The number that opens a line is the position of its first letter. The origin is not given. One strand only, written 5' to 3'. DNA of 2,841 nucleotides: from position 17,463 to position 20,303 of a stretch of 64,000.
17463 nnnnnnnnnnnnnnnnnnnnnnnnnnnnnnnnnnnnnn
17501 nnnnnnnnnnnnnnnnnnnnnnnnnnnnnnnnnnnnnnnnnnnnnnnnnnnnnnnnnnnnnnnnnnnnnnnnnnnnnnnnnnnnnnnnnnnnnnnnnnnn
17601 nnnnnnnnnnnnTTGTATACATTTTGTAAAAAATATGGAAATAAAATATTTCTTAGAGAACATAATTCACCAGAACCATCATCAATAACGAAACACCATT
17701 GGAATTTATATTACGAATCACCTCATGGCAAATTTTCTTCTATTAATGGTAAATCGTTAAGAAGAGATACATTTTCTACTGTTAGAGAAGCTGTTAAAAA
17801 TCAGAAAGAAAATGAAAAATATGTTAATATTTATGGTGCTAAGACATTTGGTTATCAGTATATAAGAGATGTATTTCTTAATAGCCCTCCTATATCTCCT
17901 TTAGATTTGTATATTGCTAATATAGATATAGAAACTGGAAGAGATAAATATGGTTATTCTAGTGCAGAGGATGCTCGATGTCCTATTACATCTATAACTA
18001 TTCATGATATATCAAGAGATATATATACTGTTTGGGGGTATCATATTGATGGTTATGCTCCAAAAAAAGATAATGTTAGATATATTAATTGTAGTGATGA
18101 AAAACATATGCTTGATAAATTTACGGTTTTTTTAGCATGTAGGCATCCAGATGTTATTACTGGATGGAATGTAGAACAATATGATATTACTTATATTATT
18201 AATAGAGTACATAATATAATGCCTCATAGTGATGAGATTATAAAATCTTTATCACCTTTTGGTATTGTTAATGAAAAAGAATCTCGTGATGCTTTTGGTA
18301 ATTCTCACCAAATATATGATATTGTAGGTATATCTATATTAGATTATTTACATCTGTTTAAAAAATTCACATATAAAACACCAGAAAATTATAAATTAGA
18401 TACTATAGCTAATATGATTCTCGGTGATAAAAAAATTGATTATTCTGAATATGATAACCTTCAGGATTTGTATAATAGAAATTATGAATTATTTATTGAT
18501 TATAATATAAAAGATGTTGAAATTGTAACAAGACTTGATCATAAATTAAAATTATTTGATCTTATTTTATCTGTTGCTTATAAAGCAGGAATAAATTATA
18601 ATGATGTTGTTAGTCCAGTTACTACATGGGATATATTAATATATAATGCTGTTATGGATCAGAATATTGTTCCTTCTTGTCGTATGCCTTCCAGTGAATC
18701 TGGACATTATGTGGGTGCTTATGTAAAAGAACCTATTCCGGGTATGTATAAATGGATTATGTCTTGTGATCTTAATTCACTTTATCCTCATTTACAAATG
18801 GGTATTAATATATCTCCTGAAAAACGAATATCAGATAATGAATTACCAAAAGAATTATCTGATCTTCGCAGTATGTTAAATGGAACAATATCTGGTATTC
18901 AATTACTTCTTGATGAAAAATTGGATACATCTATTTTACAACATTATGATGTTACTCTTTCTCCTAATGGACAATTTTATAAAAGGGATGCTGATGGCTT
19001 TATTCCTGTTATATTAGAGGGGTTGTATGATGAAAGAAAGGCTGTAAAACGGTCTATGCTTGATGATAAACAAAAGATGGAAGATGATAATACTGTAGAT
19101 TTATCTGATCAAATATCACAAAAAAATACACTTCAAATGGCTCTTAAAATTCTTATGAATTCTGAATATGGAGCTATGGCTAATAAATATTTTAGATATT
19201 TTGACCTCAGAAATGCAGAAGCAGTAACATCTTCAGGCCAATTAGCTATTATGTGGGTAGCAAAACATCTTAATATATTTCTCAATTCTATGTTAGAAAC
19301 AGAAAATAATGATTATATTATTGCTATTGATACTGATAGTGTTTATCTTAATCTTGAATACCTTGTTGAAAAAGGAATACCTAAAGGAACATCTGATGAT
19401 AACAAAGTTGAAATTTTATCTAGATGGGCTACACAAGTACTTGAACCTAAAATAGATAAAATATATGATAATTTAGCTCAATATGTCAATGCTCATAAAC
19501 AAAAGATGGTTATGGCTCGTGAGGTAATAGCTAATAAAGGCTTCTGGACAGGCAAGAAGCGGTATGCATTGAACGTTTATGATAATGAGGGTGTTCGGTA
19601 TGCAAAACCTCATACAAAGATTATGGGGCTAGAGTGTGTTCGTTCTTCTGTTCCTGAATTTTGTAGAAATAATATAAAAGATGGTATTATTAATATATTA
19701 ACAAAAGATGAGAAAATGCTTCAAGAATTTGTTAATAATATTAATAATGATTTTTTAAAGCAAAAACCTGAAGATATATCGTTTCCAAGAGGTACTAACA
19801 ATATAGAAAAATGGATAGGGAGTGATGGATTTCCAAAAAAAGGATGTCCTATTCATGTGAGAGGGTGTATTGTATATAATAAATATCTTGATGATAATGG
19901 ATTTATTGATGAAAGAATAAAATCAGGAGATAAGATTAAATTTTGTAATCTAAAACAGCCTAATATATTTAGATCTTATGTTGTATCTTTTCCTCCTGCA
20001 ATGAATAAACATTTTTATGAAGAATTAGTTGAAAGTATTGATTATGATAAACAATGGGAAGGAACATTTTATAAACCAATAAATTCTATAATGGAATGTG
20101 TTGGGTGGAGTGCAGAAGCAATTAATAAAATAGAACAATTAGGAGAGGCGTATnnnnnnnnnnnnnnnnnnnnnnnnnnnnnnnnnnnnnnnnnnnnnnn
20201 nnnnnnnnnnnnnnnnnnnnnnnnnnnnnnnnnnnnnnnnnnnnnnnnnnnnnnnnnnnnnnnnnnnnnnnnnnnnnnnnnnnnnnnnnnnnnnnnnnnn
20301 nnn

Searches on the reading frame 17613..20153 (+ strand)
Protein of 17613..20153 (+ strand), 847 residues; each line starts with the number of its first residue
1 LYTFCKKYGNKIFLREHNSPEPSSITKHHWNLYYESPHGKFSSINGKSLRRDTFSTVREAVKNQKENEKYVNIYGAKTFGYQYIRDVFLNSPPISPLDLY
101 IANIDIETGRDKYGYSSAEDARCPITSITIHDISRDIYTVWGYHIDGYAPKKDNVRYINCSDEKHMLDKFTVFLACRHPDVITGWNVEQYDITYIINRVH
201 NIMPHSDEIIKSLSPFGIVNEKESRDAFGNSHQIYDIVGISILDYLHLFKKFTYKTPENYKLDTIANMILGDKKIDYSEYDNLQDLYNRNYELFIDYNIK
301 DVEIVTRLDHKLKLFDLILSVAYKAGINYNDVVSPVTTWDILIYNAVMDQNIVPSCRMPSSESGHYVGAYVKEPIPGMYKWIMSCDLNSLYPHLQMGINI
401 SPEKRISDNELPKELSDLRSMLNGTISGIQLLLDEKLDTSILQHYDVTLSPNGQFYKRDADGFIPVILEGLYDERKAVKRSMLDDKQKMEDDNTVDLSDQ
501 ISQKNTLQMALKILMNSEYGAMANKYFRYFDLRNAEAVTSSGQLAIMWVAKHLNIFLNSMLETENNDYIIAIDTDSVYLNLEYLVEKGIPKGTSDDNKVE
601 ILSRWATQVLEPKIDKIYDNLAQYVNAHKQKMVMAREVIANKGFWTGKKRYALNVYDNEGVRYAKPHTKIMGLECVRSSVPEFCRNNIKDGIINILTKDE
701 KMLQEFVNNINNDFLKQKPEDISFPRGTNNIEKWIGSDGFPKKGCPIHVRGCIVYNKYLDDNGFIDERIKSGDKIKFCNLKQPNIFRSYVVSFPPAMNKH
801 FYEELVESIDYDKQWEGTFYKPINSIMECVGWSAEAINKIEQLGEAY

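Call 12: search_protein_families(library=phrogs, proteins=[window:17613-20153:+], max_evalue=0.001)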
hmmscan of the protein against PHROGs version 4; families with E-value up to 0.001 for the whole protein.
window:17613-20153:+ (847 aa): 8 families
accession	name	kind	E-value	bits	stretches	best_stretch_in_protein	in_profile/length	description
phrog_262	-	DNA, RNA and nucleotide metabolism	3.7e-265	883.2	1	1-843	9-850/856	DNA polymerase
phrog_2062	-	DNA, RNA and nucleotide metabolism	1.3e-125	420.8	1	1-491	4-491/502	DNA polymerase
phrog_1918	-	DNA, RNA and nucleotide metabolism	1e-118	397.7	1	492-842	23-378/382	DNA polymerase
phrog_27191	-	DNA, RNA and nucleotide metabolism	2.3e-24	87.3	1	503-578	38-113/230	DNA polymerase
phrog_2927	-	DNA, RNA and nucleotide metabolism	5.3e-08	32.7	1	446-547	94-190/710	DNA polymerase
phrog_1252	-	DNA, RNA and nucleotide metabolism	1.2e-07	31.7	1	468-555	382-447/663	DNA polymerase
phrog_15725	-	DNA, RNA and nucleotide metabolism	2.2e-06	28.9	0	441-489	97-145/159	DNA polymerase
phrog_403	-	DNA, RNA and nucleotide metabolism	5e-05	23.3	1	151-308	115-242/321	DNA polymerase exonuclease subunit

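Call 19: search_dna_similar(query=window:17613-20153:+, collection=phages, mode=protein, max_rows=30)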
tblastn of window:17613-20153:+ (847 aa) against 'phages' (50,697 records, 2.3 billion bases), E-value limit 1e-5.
Records with a match: 2664; places in all: 2780; records where one place covers at least 80% of the query: 2431.
Best place of each record, by identity: <60% 2664.
By first word of the organism name: Escherichia 676; Synechococcus 377; Klebsiella 334; Salmonella 201; Vibrio 136; Aeromonas 92; Shigella 89; Acinetobacter 73; Cyanophage 61; Enterobacter 59; and 66 more.
By host as written in the record: - 468; Escherichia coli 281; Klebsiella pneumoniae 115; Synechococcus 107; Synechococcus sp. 38; Aeromonas salmonicida 38; Escherichia coli O157:H7 38; Salmonella enterica 30; and 583 more.
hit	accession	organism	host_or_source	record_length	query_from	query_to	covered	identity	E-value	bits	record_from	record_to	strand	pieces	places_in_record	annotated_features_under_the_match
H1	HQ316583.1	Synechococcus phage S-SSM4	Synechococcus sp. WH8018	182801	1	843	100%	41.4%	0e+0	603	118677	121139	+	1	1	DNA polymerase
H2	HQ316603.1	Cyanophage S-SSM6b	Synechococcus sp. WH8109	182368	1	843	100%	41.4%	0e+0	603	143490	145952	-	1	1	hypothetical protein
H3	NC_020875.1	Synechococcus phage S-SSM4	Synechococcus sp. WH8018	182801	1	843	100%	41.4%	0e+0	603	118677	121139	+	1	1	DNA polymerase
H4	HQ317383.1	Synechococcus phage S-IOM18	Synechococcus sp. WH7803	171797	1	843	100%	40.9%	9e-163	600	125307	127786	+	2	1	none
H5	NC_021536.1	Synechococcus phage S-IOM18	Synechococcus sp. WH7803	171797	1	843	100%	40.9%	9e-163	600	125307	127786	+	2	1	none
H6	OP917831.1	Synechococcus phage S-M1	Synechococcus sp. WH 7803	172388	1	843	100%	40.9%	0e+0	596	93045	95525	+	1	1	DNA polymerase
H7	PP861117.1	Synechococcus phage QB2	Synechococcus sp. MW02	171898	1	843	100%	40.9%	0e+0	596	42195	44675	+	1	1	DNA polymerase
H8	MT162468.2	Synechococcus phage S-H25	Synechococcus sp. WH 8102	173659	1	843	100%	40.8%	0e+0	590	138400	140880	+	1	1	DNA polymerase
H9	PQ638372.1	Synechococcus phage WH25-B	Synechococcus sp. WH 7803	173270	1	843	100%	40.7%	0e+0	592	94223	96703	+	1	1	DNA polymerase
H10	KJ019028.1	Synechococcus phage ACG-2014d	-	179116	1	843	100%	40.7%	0e+0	602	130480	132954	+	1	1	DNA polymerase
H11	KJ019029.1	Synechococcus phage ACG-2014d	-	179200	1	843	100%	40.7%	0e+0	602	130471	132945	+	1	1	DNA polymerase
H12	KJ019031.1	Synechococcus phage ACG-2014d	-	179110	1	843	100%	40.7%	0e+0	602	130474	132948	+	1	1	DNA polymerase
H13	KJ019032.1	Synechococcus phage ACG-2014d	-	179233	1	843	100%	40.7%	0e+0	602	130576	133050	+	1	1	DNA polymerase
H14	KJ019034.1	Synechococcus phage ACG-2014d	-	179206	1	843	100%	40.7%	0e+0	602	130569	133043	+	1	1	DNA polymerase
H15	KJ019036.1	Synechococcus phage ACG-2014d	-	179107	1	843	100%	40.7%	0e+0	602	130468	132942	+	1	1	DNA polymerase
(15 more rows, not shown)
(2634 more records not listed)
